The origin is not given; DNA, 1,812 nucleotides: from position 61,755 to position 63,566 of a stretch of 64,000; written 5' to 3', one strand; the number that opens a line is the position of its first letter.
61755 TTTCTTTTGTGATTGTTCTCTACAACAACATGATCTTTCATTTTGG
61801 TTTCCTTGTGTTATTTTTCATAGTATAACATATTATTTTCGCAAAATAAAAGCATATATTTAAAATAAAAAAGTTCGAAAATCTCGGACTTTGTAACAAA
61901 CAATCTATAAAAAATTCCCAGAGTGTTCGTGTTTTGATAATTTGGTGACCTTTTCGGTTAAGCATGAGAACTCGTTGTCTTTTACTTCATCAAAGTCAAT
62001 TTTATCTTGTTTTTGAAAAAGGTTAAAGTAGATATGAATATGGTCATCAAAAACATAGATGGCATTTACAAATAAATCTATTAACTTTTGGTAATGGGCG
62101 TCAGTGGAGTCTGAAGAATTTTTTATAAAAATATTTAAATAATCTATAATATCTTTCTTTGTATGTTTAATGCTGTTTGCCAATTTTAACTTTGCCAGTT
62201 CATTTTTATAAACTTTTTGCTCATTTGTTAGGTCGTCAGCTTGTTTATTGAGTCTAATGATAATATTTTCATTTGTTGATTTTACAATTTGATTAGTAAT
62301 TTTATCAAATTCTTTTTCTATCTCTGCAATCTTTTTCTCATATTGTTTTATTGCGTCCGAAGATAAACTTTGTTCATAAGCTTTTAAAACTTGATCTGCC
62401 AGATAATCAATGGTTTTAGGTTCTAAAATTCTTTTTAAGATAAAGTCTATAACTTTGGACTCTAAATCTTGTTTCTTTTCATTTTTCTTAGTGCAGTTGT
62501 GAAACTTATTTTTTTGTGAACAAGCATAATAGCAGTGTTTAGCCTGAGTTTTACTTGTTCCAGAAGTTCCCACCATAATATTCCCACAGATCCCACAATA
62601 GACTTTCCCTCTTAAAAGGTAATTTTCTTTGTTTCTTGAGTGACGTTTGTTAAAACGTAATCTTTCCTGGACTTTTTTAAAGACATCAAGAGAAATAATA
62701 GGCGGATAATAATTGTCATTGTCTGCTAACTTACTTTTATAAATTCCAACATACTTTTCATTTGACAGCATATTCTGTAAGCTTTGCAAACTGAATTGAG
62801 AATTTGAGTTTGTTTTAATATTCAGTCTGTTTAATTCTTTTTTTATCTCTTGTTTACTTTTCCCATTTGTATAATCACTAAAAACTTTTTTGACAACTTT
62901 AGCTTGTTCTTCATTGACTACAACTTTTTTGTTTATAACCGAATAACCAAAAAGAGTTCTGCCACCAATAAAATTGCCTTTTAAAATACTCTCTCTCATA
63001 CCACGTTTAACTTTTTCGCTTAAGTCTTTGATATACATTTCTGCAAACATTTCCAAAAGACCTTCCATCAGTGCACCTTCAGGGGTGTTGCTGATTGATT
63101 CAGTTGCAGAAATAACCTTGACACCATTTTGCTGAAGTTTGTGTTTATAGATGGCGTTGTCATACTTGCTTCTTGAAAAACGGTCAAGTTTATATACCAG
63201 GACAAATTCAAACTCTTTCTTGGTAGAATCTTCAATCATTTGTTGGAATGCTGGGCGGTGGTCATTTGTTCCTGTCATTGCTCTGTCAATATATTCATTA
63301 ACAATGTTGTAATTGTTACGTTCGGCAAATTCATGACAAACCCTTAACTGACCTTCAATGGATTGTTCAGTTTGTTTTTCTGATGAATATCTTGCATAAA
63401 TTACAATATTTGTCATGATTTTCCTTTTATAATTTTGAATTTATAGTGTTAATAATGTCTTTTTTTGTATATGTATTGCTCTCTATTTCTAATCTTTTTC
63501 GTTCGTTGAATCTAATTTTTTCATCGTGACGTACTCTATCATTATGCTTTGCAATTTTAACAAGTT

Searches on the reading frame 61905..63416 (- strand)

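Call 85: search_protein_families(library=pfam, proteins=[window:61905-63416:-], max_evalue=0.001)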
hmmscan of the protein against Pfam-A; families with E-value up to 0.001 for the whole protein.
window:61905-63416:- (503 aa): 3 families
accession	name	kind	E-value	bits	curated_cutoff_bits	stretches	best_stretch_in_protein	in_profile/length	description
PF00239.26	Resolvase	-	7.6e-33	114.1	23.3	1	4-147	1-143/145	Resolvase, N terminal domain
PF07508.19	Recombinase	-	1.8e-18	67.1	21.1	1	169-254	1-100/102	Recombinase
PF13408.12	Zn_ribbon_recom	-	2.7e-09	37.7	25.3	1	267-326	1-57/58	Recombinase zinc beta ribbon domain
